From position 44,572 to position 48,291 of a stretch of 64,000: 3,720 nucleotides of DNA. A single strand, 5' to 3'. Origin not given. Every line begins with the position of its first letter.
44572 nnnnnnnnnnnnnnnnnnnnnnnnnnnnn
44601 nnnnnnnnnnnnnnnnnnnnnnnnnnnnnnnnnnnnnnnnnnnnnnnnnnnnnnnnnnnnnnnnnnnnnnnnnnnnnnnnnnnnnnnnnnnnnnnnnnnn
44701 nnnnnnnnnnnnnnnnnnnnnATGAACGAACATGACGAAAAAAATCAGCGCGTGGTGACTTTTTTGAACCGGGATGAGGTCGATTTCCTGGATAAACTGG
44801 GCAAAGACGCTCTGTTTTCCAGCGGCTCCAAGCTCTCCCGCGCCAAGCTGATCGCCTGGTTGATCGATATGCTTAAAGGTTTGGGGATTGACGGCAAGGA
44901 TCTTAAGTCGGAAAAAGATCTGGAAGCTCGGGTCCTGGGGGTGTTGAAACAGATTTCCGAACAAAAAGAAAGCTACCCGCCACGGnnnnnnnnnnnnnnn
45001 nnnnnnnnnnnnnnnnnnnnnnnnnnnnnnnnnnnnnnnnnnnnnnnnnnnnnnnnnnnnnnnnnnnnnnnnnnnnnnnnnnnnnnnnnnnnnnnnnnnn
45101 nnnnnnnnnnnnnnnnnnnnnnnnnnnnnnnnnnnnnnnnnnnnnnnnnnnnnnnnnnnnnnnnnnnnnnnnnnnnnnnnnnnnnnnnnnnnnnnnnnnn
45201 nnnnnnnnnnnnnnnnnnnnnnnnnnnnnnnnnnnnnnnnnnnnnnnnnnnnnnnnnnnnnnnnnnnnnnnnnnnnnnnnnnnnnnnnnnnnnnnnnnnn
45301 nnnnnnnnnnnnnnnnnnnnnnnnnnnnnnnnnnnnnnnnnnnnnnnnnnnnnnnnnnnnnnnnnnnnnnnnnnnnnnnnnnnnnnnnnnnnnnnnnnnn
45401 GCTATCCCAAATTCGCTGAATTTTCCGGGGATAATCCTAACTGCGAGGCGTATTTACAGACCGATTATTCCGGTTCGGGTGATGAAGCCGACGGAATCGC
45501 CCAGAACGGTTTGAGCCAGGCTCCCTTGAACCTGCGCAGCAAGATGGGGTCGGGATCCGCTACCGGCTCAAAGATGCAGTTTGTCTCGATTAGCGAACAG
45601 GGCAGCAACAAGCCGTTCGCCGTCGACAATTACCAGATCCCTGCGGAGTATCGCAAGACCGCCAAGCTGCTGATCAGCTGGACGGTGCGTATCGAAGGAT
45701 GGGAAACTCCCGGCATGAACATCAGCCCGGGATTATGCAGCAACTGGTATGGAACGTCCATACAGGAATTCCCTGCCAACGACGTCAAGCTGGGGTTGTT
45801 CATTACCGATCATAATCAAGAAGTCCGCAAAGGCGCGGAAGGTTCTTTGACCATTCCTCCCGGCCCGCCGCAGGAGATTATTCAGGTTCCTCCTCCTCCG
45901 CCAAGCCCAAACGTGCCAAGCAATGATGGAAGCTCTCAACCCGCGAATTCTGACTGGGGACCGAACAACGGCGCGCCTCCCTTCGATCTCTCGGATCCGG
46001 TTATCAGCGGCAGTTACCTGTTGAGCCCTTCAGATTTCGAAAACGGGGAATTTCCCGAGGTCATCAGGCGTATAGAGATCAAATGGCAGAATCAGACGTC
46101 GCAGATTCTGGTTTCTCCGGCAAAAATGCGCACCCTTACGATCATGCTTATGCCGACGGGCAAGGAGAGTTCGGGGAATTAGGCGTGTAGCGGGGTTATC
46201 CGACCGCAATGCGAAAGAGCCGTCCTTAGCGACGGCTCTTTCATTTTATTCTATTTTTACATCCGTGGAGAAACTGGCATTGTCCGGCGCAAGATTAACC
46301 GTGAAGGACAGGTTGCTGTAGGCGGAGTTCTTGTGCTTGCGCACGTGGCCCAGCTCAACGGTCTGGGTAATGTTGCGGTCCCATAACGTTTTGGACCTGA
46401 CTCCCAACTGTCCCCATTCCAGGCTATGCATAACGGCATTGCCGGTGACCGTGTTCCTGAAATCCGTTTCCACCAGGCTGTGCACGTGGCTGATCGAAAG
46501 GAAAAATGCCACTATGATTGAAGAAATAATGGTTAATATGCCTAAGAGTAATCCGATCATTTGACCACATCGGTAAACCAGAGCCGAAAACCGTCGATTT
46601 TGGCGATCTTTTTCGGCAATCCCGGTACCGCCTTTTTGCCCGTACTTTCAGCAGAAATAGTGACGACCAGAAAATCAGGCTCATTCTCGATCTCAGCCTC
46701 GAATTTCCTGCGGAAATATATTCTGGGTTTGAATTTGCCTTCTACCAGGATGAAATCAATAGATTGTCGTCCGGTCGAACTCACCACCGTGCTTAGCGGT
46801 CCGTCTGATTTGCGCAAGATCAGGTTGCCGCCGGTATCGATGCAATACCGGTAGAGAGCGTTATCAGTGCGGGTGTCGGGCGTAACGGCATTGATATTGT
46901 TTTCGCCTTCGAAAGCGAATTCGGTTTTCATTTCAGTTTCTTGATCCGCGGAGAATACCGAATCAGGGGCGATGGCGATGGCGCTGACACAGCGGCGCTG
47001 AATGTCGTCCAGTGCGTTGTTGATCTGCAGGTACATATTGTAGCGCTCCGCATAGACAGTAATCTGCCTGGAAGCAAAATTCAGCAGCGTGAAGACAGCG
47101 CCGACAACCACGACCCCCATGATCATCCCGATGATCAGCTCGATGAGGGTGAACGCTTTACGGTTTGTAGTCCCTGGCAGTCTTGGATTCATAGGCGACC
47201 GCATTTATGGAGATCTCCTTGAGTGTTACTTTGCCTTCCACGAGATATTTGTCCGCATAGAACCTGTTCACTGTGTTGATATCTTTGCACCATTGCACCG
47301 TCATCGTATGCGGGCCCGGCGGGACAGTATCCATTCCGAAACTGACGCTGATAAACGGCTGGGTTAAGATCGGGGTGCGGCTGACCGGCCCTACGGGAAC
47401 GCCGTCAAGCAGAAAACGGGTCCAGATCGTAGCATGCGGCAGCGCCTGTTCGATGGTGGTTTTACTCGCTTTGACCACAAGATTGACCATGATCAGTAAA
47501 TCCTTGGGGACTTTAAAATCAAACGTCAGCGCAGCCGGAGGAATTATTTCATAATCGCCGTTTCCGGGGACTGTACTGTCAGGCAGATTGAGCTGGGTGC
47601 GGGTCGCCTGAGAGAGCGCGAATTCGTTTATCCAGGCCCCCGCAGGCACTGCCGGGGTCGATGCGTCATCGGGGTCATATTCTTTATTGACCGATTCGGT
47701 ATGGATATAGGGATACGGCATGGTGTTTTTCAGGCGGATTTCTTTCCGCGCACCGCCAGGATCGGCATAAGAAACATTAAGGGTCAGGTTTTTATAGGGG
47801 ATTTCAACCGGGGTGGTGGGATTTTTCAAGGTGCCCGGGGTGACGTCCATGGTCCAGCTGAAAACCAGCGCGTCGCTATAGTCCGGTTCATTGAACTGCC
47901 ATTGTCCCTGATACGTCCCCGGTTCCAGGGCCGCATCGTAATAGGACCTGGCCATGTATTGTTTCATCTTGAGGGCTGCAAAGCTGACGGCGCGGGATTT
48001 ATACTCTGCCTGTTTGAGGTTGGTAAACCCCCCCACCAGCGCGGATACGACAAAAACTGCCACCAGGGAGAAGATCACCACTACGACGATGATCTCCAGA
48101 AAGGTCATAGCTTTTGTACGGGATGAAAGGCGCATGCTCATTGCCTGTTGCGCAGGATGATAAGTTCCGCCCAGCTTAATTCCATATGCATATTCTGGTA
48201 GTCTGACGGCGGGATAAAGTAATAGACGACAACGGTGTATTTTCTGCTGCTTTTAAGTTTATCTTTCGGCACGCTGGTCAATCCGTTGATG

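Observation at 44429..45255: Regulatory intergenic region: tandem terminators directly abutting an RHH-like small ORF, plus three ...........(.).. repeats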

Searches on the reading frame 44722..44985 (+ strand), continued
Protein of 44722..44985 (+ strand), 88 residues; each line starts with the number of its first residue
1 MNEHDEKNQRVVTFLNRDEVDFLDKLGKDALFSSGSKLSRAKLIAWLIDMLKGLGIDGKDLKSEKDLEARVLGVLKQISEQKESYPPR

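Call 36: fold_search(model_id=the predicted structure, library=pdb)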
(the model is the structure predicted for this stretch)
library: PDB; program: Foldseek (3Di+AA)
matches with E <= 10: 6; with E <= 0.001: 0
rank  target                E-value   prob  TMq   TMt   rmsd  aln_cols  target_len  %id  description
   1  7e9r_D                4.4e+00  0.03  0.19  0.05  12.3        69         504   23  Crystal structure of Sesquisabinene B Synthase 1 mutant T313S (released 2022-03-09)
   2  7yh5_C                6.2e+00  0.03  0.25  0.17   9.0        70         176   20  MazG(Mycobacterium tuberculosis) (released 2023-07-19)
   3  1zx3                  7.7e+00  0.05  0.31  0.32   9.5        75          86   17  Structure of NE0241 Protein of Unknown Function from Nitrosomonas europaea (released 2005-07-19)
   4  7ah9_1I               8.2e+00  0.02  0.17  0.18  12.8        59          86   20  Substrate-engaged type 3 secretion system needle complex from Salmonella enterica typhimurium - SpaR state 1 (released 2021-03-17)
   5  3txs_A                8.8e+00  0.03  0.25  0.24  13.7        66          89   17  Crystal Structure of phage 44RR small terminase gp16 (released 2011-12-28)
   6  3txs_C                8.8e+00  0.03  0.25  0.24  13.7        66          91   17  Crystal Structure of phage 44RR small terminase gp16 (released 2011-12-28)

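Call 62: find_encoding_contigs(protein=P0077, flank=4000, max_places=2)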
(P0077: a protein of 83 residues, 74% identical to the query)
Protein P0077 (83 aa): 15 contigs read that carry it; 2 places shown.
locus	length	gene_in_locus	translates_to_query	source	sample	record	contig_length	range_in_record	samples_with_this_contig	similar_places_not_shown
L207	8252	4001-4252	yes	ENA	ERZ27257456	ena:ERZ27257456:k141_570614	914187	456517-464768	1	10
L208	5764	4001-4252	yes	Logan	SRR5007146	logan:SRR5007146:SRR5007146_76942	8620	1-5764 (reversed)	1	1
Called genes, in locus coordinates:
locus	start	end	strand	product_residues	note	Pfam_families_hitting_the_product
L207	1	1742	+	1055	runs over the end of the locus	PF01512:Complex1_51K, PF10589:NADH_4Fe-4S, PF14691:Fer4_20, PF01266:DAO (weak), PF07992:Pyr_redox_2, PF13450:NAD_binding_8, PF13738:Pyr_redox_3, PF00070:Pyr_redox, +8 more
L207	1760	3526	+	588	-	PF13510:Fer2_4, PF10588:NADH-G_4Fe-4S_3, PF13183:Fer4_8 (weak), PF22117:Fer4_Nqo3 (weak), PF12838:Fer4_7, PF13187:Fer4_9 (weak), PF02906:Fe_hyd_lg_C, PF02256:Fe_hyd_SSU, +3 more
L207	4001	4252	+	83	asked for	-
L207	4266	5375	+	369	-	PF14842:FliG_N (faint), PF03448:MgtE_N (weak)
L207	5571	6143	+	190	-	PF01613:Flavin_Reduct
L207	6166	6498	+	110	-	-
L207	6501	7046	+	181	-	-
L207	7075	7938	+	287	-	PF01842:ACT (faint), PF00551:Formyl_trans_N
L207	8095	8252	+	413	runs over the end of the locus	PF09699:Paired_CXXCH_1 (faint), PF14522:Cytochrome_C7 (faint), PF14537:Cytochrom_c3_2 (faint), PF13447:Multi-haem_cyto, PF13435:Cytochrome_C554 (weak)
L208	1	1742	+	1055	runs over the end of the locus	PF01512:Complex1_51K, PF10589:NADH_4Fe-4S, PF14691:Fer4_20, PF01266:DAO (weak), PF07992:Pyr_redox_2, PF13450:NAD_binding_8, PF13738:Pyr_redox_3, PF00070:Pyr_redox, +8 more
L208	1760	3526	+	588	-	PF13510:Fer2_4, PF10588:NADH-G_4Fe-4S_3, PF13183:Fer4_8 (weak), PF22117:Fer4_Nqo3 (weak), PF12838:Fer4_7, PF13187:Fer4_9 (weak), PF02906:Fe_hyd_lg_C, PF02256:Fe_hyd_SSU, +3 more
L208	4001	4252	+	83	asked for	-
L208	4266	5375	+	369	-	PF14842:FliG_N (faint), PF03448:MgtE_N (weak)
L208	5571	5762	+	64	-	?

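Call 74: search_protein_families(library=ncbifam, proteins=[window:44722-44985:+, L010:2819-3115:+, L060:2781-3116:+, L207:4266-5372:+], max_evalue=0.05)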
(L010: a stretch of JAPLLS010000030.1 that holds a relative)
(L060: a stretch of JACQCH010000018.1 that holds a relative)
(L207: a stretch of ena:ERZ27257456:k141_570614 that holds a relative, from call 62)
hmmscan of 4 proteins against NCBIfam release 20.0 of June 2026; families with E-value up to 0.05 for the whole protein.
window:44722-44985:+ (88 aa): 1 family
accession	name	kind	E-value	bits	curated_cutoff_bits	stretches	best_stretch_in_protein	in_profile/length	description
NF007058.0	PRK09505.2-3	equivalog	0.047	11.8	897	0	42-78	456-492/742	alpha-amylase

L010:2819-3115:+ (99 aa): 0 families

L060:2781-3116:+ (112 aa): 0 families

L207:4266-5372:+ (369 aa): 3 families
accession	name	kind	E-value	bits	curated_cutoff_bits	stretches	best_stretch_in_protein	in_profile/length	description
TIGR00207.1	fliG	equivalog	6.6e-08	32.3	226.7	1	133-268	93-226/338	flagellar motor switch protein FliG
TIGR02124.1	hypE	equivalog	0.0073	15.3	251.6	1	216-317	212-316/332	hydrogenase expression/formation protein HypE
TIGR00400.1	mgtE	equivalog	0.0099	14.7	232.75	0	245-324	34-112/450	magnesium transporter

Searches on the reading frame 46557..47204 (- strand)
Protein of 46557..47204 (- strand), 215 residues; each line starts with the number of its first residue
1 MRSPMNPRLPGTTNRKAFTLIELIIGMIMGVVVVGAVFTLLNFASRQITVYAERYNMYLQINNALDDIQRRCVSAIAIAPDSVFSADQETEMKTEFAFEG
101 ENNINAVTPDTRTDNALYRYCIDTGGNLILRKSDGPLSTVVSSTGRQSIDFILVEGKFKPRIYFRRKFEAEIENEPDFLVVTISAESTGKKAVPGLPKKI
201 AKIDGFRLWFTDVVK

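Call 10: search_protein_families(library=pfam, proteins=[window:46557-47204:-], max_evalue=0.1)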
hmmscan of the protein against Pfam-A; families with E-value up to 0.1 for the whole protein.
window:46557-47204:- (215 aa): 1 family
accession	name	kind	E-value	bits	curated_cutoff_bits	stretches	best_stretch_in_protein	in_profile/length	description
PF07963.17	N_methyl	-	0.00016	21.6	21.2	1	14-38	3-27/27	Prokaryotic N-terminal methylation motif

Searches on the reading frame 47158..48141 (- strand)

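Call 10: search_protein_families(library=pfam, proteins=[window:47158-48141:-], max_evalue=0.1)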
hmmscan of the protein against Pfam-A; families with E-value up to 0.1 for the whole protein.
window:47158-48141:- (327 aa): 2 families
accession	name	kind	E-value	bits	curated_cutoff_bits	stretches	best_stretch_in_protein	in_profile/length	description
PF07963.17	N_methyl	-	0.0078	16.2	21.2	1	8-31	3-26/27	Prokaryotic N-terminal methylation motif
PF08999.15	SP_C-Propep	-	0.038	14.2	25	0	16-69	38-91/96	Surfactant protein C, N terminal propeptide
